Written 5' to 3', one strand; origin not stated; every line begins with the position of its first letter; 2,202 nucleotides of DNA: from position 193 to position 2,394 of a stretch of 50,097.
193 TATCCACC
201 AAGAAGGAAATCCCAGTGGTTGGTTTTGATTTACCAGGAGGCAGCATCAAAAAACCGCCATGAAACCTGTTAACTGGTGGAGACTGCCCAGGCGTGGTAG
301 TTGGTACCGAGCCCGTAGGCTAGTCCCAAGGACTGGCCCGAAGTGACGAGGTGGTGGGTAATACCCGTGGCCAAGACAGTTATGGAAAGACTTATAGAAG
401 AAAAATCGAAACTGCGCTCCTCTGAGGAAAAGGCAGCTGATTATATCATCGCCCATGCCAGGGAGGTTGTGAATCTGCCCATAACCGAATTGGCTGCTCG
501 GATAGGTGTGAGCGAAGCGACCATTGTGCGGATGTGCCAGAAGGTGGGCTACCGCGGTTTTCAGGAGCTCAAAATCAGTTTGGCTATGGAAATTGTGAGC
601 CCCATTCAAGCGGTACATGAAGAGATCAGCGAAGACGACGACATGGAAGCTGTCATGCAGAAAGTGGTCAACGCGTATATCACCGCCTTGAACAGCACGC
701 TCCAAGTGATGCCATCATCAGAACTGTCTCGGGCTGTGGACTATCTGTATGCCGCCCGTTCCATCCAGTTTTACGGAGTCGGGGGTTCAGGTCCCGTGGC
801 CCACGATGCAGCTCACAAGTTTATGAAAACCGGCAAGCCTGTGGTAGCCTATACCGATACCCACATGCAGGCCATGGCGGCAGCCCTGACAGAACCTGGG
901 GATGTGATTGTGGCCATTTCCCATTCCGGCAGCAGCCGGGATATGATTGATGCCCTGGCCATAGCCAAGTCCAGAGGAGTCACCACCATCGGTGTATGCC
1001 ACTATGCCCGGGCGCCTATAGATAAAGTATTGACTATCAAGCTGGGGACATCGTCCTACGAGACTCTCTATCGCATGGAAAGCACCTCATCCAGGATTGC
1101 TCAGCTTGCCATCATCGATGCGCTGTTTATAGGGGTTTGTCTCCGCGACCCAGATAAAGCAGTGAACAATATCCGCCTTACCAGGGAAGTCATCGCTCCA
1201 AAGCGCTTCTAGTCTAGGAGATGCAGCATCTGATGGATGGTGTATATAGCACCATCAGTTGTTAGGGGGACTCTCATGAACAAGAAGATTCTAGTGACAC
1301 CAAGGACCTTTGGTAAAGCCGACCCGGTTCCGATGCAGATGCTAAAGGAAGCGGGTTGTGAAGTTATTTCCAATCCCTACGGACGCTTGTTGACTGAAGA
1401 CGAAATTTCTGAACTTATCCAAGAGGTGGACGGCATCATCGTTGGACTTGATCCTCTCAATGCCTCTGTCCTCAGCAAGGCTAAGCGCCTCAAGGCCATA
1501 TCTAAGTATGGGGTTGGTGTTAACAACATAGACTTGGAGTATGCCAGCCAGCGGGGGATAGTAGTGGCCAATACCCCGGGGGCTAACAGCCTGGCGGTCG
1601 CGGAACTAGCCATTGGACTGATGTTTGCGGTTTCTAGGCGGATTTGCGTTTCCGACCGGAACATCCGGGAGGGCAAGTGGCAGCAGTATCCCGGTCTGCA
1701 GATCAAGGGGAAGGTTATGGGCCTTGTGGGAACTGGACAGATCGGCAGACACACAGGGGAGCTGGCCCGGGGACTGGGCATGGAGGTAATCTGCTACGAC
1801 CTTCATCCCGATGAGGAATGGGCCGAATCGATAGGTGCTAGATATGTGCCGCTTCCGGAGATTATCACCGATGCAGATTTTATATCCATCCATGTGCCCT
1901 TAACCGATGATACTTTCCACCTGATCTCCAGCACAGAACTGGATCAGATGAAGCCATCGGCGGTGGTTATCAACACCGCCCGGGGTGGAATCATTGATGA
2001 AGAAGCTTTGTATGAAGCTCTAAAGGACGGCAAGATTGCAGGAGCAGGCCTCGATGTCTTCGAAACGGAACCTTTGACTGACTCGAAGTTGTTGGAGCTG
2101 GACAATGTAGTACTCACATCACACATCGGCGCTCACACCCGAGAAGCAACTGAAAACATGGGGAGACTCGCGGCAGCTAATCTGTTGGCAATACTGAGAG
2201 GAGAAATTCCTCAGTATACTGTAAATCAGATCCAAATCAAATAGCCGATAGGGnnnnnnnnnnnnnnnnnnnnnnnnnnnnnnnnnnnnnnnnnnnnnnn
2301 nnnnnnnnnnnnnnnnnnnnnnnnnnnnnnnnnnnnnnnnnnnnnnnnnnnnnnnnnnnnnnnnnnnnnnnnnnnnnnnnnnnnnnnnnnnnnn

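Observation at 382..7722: Hexuronate-type operon with no dehydratase or KDG kinase, carrying a LarA-type epimerase and an FGGY kinase: possible mannonate-to-gluconate bypass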

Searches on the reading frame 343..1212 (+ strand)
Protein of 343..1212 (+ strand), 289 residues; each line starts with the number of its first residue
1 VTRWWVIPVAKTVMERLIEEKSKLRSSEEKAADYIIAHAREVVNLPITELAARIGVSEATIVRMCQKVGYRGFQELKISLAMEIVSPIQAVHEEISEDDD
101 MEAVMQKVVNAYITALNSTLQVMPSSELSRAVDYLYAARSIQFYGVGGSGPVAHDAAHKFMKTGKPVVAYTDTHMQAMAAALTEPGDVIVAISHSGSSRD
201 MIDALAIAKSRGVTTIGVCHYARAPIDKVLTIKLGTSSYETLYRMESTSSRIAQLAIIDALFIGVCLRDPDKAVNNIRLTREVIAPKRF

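Call 3: search_protein_families(library=pfam, proteins=[window:343-1212:+])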
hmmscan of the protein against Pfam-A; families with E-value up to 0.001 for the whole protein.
window:343-1212:+ (289 aa): 3 families
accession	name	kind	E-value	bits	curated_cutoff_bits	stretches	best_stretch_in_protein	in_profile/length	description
PF01380.27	SIS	-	1e-23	84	25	1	135-263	2-130/131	SIS domain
PF01418.23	HTH_6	-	4.4e-21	75.1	28.3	1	13-84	3-74/77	Helix-turn-helix domain, rpiR family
PF13580.11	SIS_2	-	3.6e-07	30.7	27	1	180-218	98-136/138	SIS domain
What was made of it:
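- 364..1212 (+): RpiR/MurR-family regulator (HTH_6 plus SIS). The start is GTG 364 or ATG 382. It is probably the operon's dedicated regulator, sensing a phosphorylated sugar acid. Pfam HTH_6 at 4.4e-21 and SIS at 1e-23 (call 3).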

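Call 4: search_protein_families(library=ncbifam, proteins=[window:343-1212:+])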
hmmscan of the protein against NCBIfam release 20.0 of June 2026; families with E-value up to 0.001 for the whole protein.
window:343-1212:+ (289 aa): 19 families
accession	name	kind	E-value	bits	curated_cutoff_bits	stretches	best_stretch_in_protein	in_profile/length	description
NF008458.0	PRK11337.1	equivalog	6.8e-65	218.9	378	1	11-287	14-290/293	MurR/RpiR family transcriptional regulator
NF008451.0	PRK11302.1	subfamily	4.4e-56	190.4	296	1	13-289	3-278/286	transcriptional regulator HexR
NF040776.2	AlsR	equivalog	2.6e-54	184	400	1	22-284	13-275/279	transcriptional repressor AlsR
NF010701.0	PRK14101.1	equivalog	2.7e-52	177.8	920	1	10-270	340-601/638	bifunctional transcriptional regulator/glucokinase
NF008590.0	PRK11557.1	equivalog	2.3e-46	158.5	355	1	21-283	11-277/282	MurR/RpiR family transcriptional regulator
NF012026.0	PRK15482.1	equivalog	3.4e-42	144.9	408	1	19-279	9-276/285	HTH-type transcriptional regulator MurR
TIGR03127.2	RuMP_HxlB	equivalog_domain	1.1e-08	35.1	160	1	114-230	6-117/178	6-phospho-3-hexuloisomerase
NF041755.1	RuMP_HxlAB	equivalog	4e-08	32.6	500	1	86-229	198-332/391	bifunctional 3-hexulose-6-phosphate synthase/6-phospho-3-hexuloisomerase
NF008141.0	PRK10892.1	equivalog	2.9e-07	30.1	505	1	95-264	6-177/328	arabinose-5-phosphate isomerase KdsD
NF001484.0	PRK00331.1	subfamily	1.5e-06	26.9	381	1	92-237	241-385/601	isomerizing glutamine--fructose-6-phosphate transaminase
NF010546.0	PRK13936.1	equivalog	5.6e-06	26.2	276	1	179-219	105-145/197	phosphoheptose isomerase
TIGR00393.1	kpsF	subfamily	1.8e-05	24.5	203.7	1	144-265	6-129/268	KpsF/GutQ family sugar-phosphate isomerase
TIGR01135.1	glmS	equivalog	2.1e-05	23.2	418.05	1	36-234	198-387/607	glutamine--fructose-6-phosphate transaminase (isomerizing)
TIGR00441.1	gmhA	equivalog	2.8e-05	24.2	209.45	1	179-219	73-113/154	D-sedoheptulose 7-phosphate isomerase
NF002805.0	PRK02947.1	subfamily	4.7e-05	22.7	135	1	178-219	100-141/247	sugar isomerase domain-containing protein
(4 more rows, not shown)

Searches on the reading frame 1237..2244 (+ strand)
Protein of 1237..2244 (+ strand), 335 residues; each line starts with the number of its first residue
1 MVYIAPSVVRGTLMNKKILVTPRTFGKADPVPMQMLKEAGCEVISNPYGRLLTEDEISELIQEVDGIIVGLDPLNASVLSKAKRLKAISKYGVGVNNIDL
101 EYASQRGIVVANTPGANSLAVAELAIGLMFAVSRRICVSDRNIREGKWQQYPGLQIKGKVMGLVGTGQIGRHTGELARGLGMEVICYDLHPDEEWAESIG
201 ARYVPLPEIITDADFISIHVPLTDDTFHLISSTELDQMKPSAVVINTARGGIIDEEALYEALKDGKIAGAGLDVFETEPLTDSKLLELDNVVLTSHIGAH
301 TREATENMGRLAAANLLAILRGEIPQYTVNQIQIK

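Call 3: search_protein_families(library=pfam, proteins=[window:1237-2244:+])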
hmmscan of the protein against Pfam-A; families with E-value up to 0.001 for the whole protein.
window:1237-2244:+ (335 aa): 2 families
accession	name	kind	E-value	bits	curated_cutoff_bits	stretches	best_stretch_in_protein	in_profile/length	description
PF02826.25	2-Hacid_dh_C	-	3.3e-62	209.4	25.1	1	126-298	1-178/178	D-isomer specific 2-hydroxyacid dehydrogenase, NAD binding domain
PF00389.36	2-Hacid_dh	-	1.3e-31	109.5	24.6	1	29-330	8-134/134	D-isomer specific 2-hydroxyacid dehydrogenase, catalytic domain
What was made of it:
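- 1237..2244 (+): D-isomer-specific 2-hydroxyacid dehydrogenase of the PGDH/GyaR/GhrB type. Its specificity is unknown. My inference is a 2-keto-(6-phospho)gluconate reductase acting at C2. Pfam 2-Hacid_dh_C at 3.3e-62 (call 3).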

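Call 4: search_protein_families(library=ncbifam, proteins=[window:1237-2244:+])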
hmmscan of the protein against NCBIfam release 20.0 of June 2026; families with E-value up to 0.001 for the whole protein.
window:1237-2244:+ (335 aa): 23 families
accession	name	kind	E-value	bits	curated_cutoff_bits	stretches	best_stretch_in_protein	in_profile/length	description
TIGR01327.1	PGDH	equivalog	1.8e-92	310.8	454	1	50-331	27-312/525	phosphoglycerate dehydrogenase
NF009714.1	PRK13243.1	equivalog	1.7e-83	280.7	455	1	55-332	37-325/332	glyoxylate reductase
NF008759.0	PRK11790.1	equivalog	1.2e-65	221.9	404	1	32-330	24-327/410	phosphoglycerate dehydrogenase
NF011938.0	PRK15409.1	equivalog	1.6e-61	208.1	492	1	55-331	37-320/324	glyoxylate/hydroxypyruvate reductase GhrB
NF005069.0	PRK06487.1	equivalog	2.9e-57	194.1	448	1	53-323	38-314/320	2-hydroxyacid dehydrogenase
NF041369.1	Dhydh_Halo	equivalog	6.9e-48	163.4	400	1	93-323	64-298/305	D-2-hydroxyacid dehydrogenase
NF006263.0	PRK08410.1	equivalog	4.8e-47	160.9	389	1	52-320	31-307/311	D-2-hydroxyacid dehydrogenase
NF005387.0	PRK06932.1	equivalog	5e-47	160.4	492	1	54-300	35-290/314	2-hydroxyacid dehydrogenase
NF001309.0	PRK00257.1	equivalog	7.5e-42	143.6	434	1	59-320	33-278/379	4-phosphoerythronate dehydrogenase PdxB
NF000492.1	vanH_gen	exception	1.3e-41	142.7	540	1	82-278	64-255/312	D-lactate dehydrogenase VanH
NF005027.0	PRK06436.1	equivalog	1.8e-37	129.1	261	1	82-322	47-282/303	2-hydroxyacid dehydrogenase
NF006374.0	PRK08605.1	subfamily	2.4e-36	125.5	356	1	51-314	34-316/332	D-lactate dehydrogenase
NF000112.1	vanH-Amyco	exception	1.2e-34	120.1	625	1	85-278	96-284/348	VanH-AOV family D-lactate dehydrogenase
NF005750.0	PRK07574.1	equivalog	3.7e-33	115.1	329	1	77-306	107-343/386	NAD-dependent formate dehydrogenase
NF009127.0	PRK12480.1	equivalog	4.1e-33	114.8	579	1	51-279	34-265/330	D-lactate dehydrogenase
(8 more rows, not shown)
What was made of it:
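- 1237..2244 (+): All NCBIfam equivalogs score below their cut-offs (call 4).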

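Call 50: search_solved_structures(query=window:1237-2244:+, max_evalue=1e-30)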
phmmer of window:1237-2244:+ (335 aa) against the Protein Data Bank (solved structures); distinct sequences matched with E-value up to 1e-30: 101 (the best 60 are shown).
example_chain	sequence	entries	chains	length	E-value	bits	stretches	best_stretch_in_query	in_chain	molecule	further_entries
1wwk_A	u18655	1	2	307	3.3e-79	269.5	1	32-322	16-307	phosphoglycerate dehydrogenase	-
5aov_A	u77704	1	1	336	1e-66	228.5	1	49-334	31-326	GLYOXYLATE REDUCTASE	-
6bii_A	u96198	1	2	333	1.9e-65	224.3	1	54-332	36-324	Glyoxylate reductase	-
2dbq_A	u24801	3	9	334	2.4e-65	224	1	57-334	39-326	Glyoxylate reductase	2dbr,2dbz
6plf_A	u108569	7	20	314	4.9e-60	206.6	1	27-323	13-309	D-3-phosphoglycerate dehydrogenase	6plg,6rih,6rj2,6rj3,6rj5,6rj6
6cwa_A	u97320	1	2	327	5.1e-60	206.5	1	27-323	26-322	D-3-phosphoglycerate dehydrogenase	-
7cvp_A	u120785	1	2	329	5.5e-60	206.4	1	27-323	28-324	D-3-phosphoglycerate dehydrogenase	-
2g76_A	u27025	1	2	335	5.6e-60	206.4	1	27-323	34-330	D-3-phosphoglycerate dehydrogenase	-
7dkm_A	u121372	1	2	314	1.5e-59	205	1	27-317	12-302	D-3-phosphoglycerate dehydrogenase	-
7ewh_A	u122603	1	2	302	2.5e-59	204.2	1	27-313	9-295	D-3-phosphoglycerate dehydrogenase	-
5n6c_A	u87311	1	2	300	3e-59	204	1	28-313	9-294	D-3-phosphoglycerate dehydrogenase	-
9m0t_A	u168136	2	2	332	8.9e-59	202.4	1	52-334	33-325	Probable 2-ketogluconate reductase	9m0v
3ddn_A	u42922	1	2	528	2.8e-58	200.8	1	55-329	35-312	D-3-phosphoglycerate dehydrogenase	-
1ygy_A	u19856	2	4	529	2.8e-58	200.8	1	55-329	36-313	D-3-phosphoglycerate dehydrogenase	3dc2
9whb_A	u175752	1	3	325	7.3e-55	189.6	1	47-324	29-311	3-phosphoglycerate dehydrogenase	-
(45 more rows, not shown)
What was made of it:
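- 1237..2244 (+): The best PDB hit is 1wwk, a phosphoglycerate dehydrogenase, at 3.3e-79; a probable 2-ketogluconate reductase (9m0t) scores 8.9e-59 (call 50).
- The dehydrogenase resembles phosphoglycerate dehydrogenases and glyoxylate/hydroxypyruvate reductases (calls 4, 50).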
